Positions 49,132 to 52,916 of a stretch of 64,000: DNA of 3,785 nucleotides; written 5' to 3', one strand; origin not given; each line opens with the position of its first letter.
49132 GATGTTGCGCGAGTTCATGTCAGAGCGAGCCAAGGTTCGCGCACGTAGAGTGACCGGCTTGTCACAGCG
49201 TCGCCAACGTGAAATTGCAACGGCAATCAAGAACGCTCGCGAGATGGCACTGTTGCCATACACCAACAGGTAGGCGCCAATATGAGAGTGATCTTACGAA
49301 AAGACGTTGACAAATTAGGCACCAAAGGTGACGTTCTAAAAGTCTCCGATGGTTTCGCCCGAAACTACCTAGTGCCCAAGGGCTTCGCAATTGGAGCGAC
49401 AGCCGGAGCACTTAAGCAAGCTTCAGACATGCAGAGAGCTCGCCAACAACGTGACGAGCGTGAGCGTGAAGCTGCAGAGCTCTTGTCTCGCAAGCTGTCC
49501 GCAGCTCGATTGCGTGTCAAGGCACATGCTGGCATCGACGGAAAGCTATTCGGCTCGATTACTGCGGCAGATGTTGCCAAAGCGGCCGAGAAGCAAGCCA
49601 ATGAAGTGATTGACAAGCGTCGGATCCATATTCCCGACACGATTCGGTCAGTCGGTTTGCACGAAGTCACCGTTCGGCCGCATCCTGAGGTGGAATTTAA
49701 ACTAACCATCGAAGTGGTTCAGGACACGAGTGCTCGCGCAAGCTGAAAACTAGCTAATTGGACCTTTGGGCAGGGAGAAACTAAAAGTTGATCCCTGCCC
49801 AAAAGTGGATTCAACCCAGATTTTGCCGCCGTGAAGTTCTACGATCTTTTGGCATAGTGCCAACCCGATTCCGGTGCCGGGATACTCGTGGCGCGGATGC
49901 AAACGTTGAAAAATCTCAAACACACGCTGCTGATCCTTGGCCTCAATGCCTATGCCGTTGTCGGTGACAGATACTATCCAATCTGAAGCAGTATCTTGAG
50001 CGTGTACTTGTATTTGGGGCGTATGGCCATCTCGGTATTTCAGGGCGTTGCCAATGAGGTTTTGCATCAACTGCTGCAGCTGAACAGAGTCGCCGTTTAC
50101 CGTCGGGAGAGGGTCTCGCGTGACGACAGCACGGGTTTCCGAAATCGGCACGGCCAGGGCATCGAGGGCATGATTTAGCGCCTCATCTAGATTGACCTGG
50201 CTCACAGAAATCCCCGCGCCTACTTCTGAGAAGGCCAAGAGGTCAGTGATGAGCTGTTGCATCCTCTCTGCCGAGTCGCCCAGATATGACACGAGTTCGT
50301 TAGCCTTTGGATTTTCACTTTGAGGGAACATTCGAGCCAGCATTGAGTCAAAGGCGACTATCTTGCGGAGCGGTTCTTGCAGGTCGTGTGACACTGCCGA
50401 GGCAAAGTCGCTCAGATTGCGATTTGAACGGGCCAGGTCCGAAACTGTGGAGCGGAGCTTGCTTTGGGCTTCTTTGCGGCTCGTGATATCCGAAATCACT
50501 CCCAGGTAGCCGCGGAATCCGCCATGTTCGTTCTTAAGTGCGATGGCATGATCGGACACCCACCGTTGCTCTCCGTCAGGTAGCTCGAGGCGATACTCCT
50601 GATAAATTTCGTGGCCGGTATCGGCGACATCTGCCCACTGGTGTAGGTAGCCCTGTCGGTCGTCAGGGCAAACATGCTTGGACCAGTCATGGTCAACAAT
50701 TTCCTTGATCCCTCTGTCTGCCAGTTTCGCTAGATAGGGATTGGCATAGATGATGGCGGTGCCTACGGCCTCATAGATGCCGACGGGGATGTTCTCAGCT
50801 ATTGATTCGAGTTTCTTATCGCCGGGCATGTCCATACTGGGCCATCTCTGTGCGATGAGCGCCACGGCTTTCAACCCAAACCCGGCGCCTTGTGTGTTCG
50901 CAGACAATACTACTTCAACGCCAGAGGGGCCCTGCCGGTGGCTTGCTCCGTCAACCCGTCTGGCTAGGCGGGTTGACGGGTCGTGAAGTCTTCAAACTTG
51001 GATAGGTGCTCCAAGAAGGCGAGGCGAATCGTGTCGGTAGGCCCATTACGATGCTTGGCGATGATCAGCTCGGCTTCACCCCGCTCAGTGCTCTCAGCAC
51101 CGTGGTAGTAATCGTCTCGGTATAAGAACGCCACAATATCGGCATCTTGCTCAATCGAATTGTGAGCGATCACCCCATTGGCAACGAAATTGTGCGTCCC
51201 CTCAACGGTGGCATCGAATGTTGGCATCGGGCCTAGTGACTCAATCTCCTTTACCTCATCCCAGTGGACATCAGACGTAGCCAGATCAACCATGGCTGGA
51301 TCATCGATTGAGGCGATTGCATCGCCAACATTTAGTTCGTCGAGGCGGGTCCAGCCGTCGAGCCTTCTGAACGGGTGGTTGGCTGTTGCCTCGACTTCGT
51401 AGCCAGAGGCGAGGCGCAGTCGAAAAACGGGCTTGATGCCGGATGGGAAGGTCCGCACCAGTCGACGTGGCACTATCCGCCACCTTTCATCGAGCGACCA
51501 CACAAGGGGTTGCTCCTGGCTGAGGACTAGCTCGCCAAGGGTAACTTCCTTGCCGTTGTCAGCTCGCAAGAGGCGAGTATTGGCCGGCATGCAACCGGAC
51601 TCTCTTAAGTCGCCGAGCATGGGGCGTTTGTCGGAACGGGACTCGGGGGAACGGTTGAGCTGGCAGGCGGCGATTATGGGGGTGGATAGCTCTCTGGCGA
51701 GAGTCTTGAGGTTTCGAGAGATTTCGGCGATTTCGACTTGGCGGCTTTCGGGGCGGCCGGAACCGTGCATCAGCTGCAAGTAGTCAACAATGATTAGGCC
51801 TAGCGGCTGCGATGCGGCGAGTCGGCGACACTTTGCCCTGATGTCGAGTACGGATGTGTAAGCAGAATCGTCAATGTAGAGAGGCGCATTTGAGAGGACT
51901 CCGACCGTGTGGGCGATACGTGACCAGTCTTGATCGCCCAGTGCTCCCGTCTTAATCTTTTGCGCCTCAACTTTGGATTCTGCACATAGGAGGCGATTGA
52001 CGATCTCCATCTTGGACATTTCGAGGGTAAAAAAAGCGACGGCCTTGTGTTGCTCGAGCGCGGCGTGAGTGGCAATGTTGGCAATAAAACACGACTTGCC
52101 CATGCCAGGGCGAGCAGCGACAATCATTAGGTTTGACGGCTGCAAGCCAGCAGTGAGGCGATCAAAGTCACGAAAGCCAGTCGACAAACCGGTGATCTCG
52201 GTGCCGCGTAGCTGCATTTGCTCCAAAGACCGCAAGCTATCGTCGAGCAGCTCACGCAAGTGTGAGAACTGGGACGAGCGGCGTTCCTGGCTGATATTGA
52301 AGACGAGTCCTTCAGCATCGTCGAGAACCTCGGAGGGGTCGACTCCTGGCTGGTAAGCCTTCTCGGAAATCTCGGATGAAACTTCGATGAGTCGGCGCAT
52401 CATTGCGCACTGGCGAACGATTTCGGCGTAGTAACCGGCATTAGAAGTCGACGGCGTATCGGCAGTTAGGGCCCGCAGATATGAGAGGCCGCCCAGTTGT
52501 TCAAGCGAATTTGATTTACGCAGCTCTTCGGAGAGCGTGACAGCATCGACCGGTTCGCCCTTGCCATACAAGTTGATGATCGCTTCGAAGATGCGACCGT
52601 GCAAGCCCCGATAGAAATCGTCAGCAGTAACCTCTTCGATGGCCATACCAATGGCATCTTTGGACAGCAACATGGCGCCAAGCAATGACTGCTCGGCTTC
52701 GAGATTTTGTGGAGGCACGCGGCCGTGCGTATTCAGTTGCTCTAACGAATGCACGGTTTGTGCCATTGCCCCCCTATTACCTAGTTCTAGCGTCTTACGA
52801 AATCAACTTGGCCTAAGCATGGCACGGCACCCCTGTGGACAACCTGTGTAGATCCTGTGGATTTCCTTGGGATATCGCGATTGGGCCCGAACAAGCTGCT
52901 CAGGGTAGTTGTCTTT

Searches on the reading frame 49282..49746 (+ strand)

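Call 55: search_protein_families(library=pfam, proteins=[window:49282-49746:+], max_evalue=0.00001)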
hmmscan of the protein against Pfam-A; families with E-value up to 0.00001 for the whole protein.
window:49282-49746:+ (154 aa): 2 families
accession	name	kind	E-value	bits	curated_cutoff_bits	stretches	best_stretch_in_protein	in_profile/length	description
PF03948.19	Ribosomal_L9_C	-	8.7e-24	84.2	23.2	1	64-146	2-85/86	Ribosomal protein L9, C-terminal domain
PF01281.25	Ribosomal_L9_N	-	4.3e-21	74.6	20.7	1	1-46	1-46/47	Ribosomal protein L9, N-terminal domain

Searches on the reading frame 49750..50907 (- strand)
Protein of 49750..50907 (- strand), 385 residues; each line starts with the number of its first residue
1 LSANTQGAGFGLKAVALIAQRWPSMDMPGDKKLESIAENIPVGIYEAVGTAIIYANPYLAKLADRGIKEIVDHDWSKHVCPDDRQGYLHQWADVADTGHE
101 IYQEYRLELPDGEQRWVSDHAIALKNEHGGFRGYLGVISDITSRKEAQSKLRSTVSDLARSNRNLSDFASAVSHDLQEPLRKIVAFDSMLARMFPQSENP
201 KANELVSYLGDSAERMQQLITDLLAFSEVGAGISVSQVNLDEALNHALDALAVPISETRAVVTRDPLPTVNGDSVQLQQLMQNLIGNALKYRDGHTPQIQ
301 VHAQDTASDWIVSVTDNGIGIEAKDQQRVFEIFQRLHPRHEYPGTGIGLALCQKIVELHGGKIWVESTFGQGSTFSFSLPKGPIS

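Call 55: search_protein_families(library=pfam, proteins=[window:49750-50907:-], max_evalue=0.00001)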
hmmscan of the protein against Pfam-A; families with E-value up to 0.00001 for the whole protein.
window:49750-50907:- (385 aa): 5 families
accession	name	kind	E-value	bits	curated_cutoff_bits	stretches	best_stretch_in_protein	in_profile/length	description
PF02518.31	HATPase_c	-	1.4e-30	106.4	26.4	1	272-381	1-109/111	Histidine kinase-, DNA gyrase B-, and HSP90-like ATPase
PF08447.18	PAS_3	-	4.6e-13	49.7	25.6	1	52-138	1-89/89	PAS fold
PF08448.16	PAS_4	-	5.5e-11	43.1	23.1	1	52-146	17-110/110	PAS fold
PF00512.31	HisKA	-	5.8e-10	39.5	26.9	1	165-231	2-65/66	His Kinase A (phospho-acceptor) domain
PF13426.13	PAS_9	-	4.2e-08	33.8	27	1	51-142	12-102/103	PAS domain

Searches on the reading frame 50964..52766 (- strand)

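Call 56: search_protein_families(library=pfam, proteins=[window:50964-52766:-], max_evalue=0.00001)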
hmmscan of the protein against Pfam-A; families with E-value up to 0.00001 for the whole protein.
window:50964-52766:- (600 aa): 4 families
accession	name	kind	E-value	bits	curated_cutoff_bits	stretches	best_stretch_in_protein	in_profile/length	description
PF03796.21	DnaB_C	-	8.6e-101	337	27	1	193-593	1-255/255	DnaB-like helicase C terminal domain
PF00772.26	DnaB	-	3.5e-34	117.4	23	1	18-119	2-103/103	DnaB-like helicase N terminal domain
PF14890.11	Intein_splicing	-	1.3e-18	67.7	35.8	1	402-536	4-155/155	Intein splicing domain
PF13481.12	AAA_25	-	4.3e-12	46.5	27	1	198-370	19-190/195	AAA domain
